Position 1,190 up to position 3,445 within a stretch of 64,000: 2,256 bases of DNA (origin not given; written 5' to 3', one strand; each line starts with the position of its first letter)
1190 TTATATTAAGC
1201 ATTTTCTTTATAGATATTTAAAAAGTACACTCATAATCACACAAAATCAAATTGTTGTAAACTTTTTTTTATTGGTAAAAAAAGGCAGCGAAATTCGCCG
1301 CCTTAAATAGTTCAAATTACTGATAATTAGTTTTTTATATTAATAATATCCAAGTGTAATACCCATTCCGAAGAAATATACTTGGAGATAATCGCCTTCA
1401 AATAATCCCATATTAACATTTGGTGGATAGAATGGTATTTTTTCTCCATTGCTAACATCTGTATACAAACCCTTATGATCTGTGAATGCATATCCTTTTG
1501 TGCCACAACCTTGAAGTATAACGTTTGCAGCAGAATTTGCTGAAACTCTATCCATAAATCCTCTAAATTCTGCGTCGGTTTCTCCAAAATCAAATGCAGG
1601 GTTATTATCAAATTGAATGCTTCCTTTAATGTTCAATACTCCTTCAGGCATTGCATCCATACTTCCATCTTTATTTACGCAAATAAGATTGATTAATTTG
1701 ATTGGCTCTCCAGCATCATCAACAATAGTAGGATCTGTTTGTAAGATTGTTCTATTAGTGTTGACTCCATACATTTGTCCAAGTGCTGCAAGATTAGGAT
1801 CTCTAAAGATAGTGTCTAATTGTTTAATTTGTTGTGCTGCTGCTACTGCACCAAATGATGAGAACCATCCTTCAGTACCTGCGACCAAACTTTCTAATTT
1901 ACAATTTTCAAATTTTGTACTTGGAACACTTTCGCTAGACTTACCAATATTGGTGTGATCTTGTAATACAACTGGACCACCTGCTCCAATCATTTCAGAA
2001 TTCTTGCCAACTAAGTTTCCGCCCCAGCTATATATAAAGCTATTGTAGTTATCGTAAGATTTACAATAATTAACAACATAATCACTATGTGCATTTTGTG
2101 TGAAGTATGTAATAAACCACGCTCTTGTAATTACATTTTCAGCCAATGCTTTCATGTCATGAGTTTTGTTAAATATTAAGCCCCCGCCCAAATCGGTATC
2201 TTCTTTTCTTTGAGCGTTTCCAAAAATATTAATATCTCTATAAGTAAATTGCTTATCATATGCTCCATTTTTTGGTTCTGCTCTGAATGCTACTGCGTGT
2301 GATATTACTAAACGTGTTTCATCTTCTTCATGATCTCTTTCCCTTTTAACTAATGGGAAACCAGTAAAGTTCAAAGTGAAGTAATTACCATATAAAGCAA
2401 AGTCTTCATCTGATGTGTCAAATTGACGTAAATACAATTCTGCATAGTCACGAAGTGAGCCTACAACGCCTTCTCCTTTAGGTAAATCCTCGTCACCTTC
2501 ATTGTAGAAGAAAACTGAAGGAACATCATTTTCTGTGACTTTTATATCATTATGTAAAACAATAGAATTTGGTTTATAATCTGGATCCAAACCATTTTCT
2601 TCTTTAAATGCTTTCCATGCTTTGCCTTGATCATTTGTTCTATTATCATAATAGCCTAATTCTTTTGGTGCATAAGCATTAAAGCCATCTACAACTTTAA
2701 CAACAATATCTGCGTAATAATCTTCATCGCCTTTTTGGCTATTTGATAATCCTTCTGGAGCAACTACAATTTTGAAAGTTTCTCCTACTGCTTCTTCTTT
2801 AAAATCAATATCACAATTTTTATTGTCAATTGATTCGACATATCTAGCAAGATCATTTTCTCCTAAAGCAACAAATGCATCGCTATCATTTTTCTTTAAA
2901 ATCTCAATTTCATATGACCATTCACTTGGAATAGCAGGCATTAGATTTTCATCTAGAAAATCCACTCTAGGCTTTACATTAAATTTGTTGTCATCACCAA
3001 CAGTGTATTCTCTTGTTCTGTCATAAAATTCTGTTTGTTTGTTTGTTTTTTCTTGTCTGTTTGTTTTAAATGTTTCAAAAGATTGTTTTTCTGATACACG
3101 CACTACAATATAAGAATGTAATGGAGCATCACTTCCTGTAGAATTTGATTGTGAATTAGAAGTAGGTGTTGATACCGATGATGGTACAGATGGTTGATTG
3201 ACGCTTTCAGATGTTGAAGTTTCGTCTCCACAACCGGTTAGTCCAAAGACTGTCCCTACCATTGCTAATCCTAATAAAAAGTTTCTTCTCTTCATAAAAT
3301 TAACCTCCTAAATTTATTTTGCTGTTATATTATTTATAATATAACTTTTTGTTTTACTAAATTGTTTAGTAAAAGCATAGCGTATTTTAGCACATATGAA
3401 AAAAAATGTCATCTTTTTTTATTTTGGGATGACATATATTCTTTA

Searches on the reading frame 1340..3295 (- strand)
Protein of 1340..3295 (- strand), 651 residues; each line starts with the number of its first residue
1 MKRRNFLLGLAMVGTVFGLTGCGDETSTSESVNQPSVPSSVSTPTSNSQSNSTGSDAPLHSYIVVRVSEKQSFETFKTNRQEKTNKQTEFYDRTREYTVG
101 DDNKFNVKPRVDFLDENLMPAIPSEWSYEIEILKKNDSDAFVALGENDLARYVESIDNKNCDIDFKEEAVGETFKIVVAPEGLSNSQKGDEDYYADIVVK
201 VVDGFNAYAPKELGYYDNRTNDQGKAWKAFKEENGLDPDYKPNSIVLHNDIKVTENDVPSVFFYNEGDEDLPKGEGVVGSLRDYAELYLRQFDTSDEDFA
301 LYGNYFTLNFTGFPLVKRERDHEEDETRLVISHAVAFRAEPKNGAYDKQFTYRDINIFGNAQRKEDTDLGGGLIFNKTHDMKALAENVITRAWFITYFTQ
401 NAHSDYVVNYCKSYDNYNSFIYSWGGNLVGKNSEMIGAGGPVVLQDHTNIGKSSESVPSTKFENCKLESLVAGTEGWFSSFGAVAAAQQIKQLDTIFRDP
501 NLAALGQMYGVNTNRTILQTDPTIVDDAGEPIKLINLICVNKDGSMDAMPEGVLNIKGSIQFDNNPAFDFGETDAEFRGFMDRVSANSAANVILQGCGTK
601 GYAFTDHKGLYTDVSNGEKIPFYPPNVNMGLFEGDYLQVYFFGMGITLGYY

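Call 64: search_protein_families(library=pfam, alignment_id=A7, max_evalue=1e-8)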
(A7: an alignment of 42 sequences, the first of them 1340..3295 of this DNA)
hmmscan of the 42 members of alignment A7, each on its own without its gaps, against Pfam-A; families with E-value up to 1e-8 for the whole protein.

A. member 1, window:1340-3295:- (651 aa): 0 families

B. families by the number of members that match (of 42 scanned): 48 families (the first 25 are shown)
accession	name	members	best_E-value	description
PF09586.16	YfhO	2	3e-146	Bacterial membrane protein YfhO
PF00849.27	PseudoU_synth_2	2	1.1e-27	RNA pseudouridylate synthase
PF03796.21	DnaB_C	1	3.3e-83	DnaB-like helicase C terminal domain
PF02896.24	PEP-utilizers_C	1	3.8e-80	PEP-utilising enzyme, PEP-binding domain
PF00275.25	EPSP_synthase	1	2.6e-71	EPSP synthase (3-phosphoshikimate 1-carboxyvinyltransferase)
PF01195.25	Pept_tRNA_hydro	1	4.1e-66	Peptidyl-tRNA hydrolase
PF00155.27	Aminotran_1_2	1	2.4e-58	Aminotransferase class I and II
PF02590.22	SPOUT_MTase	1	1.5e-54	Predicted SPOUT methyltransferase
PF01326.24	PPDK_N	1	7.7e-53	Pyruvate phosphate dikinase, AMP/ATP-binding domain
PF01171.26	ATP_bind_3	1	1.6e-50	PP-loop family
PF00106.31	adh_short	1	3.6e-42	short chain dehydrogenase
PF04018.18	VCA0040-like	1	8.1e-37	Undecaprenyl phosphate translocase-like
PF06541.16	ABC_trans_CmpB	1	6.1e-35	Putative ABC-transporter type IV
PF13561.12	adh_short_C2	1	6.3e-33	Enoyl-(Acyl carrier protein) reductase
PF00484.24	Pro_CA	1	5.3e-31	Carbonic anhydrase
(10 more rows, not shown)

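Call 65: search_protein_families(library=padloc, alignment_id=A7, max_evalue=1e-10)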
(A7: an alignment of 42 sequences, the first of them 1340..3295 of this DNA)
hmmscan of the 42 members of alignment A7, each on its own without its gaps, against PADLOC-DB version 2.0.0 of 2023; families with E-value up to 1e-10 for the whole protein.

A. member 1, window:1340-3295:- (651 aa): 0 families

B. families by the number of members that match (of 42 scanned): 3 families
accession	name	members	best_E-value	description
PDLC04135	mad3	1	4.3e-22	mads_3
PDLC02926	HTH_VI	1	3e-13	-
PDLC02707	PbeA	1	4.3e-11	PbeA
